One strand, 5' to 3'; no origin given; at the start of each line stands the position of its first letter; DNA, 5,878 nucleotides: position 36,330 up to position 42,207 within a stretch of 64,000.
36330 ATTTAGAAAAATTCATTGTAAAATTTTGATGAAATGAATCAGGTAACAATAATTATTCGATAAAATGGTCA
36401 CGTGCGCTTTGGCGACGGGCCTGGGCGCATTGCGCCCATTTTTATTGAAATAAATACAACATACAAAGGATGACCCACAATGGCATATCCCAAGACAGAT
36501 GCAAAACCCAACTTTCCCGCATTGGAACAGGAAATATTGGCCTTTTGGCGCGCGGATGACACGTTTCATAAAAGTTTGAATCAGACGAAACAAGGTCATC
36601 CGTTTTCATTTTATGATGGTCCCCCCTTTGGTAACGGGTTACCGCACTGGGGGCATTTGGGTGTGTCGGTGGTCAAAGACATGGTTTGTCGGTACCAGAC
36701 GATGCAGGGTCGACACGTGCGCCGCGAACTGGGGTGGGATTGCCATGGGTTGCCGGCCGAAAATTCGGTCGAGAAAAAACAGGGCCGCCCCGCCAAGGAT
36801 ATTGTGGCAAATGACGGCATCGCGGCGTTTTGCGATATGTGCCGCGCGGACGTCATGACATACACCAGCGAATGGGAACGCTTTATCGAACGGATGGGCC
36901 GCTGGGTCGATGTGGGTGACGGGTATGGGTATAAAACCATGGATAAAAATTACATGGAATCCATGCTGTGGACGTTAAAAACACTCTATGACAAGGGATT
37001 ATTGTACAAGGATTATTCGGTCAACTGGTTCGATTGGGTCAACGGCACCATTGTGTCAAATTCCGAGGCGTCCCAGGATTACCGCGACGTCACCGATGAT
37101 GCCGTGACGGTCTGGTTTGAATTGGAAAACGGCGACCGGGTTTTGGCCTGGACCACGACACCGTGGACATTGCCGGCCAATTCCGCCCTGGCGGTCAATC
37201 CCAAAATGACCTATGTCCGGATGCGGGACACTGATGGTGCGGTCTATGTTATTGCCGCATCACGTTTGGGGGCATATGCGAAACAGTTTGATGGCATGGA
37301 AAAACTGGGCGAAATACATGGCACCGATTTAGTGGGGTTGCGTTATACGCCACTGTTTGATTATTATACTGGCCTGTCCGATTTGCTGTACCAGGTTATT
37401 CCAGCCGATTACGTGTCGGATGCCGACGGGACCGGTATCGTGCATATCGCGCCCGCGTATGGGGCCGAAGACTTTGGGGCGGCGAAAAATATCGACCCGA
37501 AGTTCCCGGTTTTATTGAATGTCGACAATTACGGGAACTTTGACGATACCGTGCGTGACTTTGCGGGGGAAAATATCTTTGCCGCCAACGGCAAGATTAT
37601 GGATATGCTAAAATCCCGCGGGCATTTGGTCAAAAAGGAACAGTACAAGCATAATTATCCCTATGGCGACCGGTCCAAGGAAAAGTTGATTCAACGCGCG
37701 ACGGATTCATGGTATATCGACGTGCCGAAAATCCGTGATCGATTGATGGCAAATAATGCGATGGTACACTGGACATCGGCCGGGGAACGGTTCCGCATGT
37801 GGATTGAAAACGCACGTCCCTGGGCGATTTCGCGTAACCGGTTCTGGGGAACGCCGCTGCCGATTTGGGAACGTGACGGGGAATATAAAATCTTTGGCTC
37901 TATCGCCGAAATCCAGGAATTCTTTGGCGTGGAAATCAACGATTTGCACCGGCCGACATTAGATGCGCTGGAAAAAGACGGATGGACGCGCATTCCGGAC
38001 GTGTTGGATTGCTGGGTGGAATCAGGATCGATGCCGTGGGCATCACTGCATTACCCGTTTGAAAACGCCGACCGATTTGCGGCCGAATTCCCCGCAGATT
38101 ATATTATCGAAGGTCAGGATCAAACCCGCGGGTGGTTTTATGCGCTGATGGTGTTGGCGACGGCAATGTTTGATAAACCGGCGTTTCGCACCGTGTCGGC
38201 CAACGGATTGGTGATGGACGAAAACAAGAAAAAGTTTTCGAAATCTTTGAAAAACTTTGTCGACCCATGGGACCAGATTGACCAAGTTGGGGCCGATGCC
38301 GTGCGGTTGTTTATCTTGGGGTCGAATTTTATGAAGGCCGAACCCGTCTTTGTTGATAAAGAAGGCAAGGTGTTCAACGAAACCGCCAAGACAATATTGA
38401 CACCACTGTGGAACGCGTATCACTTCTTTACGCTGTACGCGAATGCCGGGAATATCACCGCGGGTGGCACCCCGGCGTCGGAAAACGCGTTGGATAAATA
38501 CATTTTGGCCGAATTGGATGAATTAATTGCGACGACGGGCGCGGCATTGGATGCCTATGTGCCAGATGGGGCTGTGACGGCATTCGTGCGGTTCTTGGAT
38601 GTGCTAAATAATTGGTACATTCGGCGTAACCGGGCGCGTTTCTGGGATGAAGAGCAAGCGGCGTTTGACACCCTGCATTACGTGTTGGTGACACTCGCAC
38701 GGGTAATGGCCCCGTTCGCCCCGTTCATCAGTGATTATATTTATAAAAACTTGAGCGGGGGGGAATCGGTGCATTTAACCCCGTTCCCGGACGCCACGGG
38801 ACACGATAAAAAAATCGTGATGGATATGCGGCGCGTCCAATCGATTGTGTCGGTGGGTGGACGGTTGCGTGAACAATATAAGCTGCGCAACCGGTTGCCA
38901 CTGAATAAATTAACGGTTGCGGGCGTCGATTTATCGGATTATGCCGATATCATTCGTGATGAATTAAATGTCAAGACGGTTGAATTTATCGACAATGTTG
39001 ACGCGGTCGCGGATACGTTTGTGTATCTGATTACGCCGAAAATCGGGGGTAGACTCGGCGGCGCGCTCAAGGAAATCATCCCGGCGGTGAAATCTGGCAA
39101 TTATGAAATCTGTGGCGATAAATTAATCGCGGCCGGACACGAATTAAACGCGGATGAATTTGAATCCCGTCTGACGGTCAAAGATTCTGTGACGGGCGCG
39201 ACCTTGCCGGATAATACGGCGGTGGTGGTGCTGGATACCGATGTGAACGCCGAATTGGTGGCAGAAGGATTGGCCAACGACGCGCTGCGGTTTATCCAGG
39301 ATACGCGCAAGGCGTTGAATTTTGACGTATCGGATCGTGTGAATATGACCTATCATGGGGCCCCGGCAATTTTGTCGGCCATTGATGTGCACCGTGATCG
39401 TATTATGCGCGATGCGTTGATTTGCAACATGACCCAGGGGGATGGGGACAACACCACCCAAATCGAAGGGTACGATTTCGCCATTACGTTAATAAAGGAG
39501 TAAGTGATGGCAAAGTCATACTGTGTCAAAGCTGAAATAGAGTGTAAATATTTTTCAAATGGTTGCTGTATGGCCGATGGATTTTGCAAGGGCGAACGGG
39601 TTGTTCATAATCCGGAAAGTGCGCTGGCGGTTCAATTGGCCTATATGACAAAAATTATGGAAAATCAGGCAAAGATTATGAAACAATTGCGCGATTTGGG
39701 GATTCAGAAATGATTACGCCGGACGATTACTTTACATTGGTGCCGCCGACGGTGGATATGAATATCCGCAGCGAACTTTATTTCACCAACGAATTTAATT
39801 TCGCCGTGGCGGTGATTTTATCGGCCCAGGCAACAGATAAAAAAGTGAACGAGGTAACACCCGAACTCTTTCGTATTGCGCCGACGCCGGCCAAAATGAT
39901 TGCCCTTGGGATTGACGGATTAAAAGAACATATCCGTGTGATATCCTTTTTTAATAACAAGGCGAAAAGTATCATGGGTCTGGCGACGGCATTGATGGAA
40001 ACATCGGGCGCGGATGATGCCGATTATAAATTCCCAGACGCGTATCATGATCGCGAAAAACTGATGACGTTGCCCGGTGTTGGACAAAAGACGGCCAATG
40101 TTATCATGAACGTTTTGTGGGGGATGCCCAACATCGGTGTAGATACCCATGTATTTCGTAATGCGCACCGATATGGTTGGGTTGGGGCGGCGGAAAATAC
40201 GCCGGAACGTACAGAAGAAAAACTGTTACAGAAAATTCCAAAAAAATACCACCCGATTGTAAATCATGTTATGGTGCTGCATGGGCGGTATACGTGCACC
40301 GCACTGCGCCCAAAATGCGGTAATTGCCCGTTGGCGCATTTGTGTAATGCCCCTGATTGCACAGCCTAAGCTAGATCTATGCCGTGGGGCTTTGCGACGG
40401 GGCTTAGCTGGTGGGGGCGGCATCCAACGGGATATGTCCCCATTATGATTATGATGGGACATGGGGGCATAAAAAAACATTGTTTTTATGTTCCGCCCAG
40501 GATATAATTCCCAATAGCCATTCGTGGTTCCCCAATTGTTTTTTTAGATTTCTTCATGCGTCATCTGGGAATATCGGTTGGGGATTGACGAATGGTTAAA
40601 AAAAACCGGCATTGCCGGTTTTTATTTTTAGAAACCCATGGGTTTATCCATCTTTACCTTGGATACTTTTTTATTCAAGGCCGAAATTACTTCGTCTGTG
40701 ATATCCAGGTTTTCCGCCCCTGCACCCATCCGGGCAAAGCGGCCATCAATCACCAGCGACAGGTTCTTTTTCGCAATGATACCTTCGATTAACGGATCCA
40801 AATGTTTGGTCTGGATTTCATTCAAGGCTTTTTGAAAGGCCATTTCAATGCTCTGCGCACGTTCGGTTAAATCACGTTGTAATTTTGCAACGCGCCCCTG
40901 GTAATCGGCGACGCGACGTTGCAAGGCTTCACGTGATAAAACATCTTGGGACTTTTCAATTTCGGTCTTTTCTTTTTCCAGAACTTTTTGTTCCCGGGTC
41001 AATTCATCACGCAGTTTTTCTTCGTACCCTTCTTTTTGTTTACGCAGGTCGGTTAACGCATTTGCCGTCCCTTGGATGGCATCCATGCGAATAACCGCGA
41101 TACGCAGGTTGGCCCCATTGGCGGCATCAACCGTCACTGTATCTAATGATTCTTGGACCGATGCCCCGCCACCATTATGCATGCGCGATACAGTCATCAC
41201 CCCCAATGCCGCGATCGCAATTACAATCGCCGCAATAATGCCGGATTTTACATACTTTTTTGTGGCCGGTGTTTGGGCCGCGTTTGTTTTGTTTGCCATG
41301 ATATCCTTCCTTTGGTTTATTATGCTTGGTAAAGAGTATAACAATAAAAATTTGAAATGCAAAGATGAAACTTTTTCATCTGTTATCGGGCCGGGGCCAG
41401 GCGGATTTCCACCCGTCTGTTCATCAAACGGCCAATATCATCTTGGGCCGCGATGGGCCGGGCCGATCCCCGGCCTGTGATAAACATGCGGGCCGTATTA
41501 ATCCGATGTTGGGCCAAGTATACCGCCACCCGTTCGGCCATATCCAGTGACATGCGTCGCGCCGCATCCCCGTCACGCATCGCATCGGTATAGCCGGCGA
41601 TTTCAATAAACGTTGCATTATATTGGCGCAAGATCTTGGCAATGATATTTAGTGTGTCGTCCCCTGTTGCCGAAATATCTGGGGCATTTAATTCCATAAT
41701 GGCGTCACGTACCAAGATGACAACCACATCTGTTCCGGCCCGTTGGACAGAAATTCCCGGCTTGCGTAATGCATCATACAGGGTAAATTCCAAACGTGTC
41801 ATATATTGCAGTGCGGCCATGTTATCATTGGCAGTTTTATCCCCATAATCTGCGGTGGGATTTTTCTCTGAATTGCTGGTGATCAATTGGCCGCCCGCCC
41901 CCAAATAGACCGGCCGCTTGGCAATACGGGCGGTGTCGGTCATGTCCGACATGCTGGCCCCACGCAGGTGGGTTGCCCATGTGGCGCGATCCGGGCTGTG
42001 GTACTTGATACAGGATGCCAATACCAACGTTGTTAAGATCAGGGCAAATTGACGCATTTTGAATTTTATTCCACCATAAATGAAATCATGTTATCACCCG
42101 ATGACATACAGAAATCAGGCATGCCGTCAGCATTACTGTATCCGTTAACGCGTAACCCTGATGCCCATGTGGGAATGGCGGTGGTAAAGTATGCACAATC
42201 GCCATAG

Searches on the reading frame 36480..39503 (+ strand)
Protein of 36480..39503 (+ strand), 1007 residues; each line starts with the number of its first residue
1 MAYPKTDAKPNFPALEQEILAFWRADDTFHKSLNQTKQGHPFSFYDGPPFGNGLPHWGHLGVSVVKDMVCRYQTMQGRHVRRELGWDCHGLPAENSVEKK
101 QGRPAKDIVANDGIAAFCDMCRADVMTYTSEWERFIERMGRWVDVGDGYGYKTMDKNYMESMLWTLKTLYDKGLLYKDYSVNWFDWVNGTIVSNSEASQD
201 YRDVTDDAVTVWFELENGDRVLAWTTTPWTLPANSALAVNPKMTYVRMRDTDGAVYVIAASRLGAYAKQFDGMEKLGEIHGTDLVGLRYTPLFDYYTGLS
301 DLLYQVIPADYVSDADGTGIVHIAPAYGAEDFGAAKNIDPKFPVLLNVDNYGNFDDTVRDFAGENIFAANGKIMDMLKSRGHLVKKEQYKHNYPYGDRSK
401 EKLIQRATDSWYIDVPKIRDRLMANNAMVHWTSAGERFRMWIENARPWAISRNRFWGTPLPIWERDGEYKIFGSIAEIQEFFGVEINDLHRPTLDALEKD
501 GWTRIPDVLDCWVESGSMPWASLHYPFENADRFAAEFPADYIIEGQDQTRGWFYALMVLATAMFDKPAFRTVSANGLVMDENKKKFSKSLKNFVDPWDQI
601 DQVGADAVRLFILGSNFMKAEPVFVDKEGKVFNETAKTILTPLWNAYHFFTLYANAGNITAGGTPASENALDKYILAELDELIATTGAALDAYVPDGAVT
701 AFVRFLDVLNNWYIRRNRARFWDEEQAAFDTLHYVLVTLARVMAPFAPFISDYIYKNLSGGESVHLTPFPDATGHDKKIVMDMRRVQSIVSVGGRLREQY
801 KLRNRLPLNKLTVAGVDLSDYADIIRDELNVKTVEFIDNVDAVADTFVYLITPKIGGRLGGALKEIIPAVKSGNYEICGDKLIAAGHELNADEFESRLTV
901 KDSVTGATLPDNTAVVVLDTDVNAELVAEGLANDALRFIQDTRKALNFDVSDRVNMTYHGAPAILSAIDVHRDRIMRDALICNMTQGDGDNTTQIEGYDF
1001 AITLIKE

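Call 14: search_protein_families(library=pfam, proteins=[window:36480-39503:+], max_evalue=0.00001)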
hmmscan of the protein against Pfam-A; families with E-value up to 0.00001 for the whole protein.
window:36480-39503:+ (1007 aa): 4 families
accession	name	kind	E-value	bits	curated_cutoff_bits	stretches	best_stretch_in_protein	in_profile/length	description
PF00133.28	tRNA-synt_1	-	1.5e-113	380.2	22.7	1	19-620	2-410/414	tRNA synthetases class I (I, L, M and V)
PF08264.19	Anticodon_1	-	6.6e-28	97.9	25.1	1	672-809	1-145/148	Anticodon-binding domain of tRNA ligase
PF19302.4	DUF5915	-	4e-21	75.9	27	1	823-996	2-182/195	Domain of unknown function (DUF5915)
PF09334.17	tRNA-synt_1g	-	2.4e-15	56.7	20.1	0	49-106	8-65/391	tRNA synthetases class I (M)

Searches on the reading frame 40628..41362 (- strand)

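Call 3: search_protein_families(library=pfam, proteins=[window:40628-41362:-], max_evalue=1)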
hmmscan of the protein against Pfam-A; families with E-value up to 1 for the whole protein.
window:40628-41362:- (244 aa): 5 families
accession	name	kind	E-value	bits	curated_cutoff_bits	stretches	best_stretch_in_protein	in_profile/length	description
PF03938.19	OmpH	-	7.8e-16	59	32.4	1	87-229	1-141/141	Outer membrane protein (OmpH-like)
PF22905.2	Hydro_N_hd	-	0.028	14.8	27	1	76-122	146-192/195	Hydrolase N-terminal helical domain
PF19829.4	DUF6310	-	0.13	12.7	27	1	59-127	13-82/126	Family of unknown function (DUF6310)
PF06401.16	Alpha-2-MRAP_C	-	0.33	11.4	24.3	1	99-168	133-205/213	Alpha-2-macroglobulin RAP, C-terminal domain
PF14942.11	Muted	-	0.72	10.5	26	1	106-186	56-138/146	Organelle biogenesis, Muted-like protein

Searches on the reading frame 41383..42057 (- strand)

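Call 3: search_protein_families(library=pfam, proteins=[window:41383-42057:-], max_evalue=1)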
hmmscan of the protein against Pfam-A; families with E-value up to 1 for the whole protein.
window:41383-42057:- (224 aa): 2 families
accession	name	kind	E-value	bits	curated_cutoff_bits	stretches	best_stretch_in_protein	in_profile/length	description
PF00691.25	OmpA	-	5.4e-11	43.1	27.2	1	125-208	6-91/98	OmpA family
PF05359.17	DUF748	-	0.084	11.3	50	1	127-174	889-936/1037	Domain of Unknown Function (DUF748)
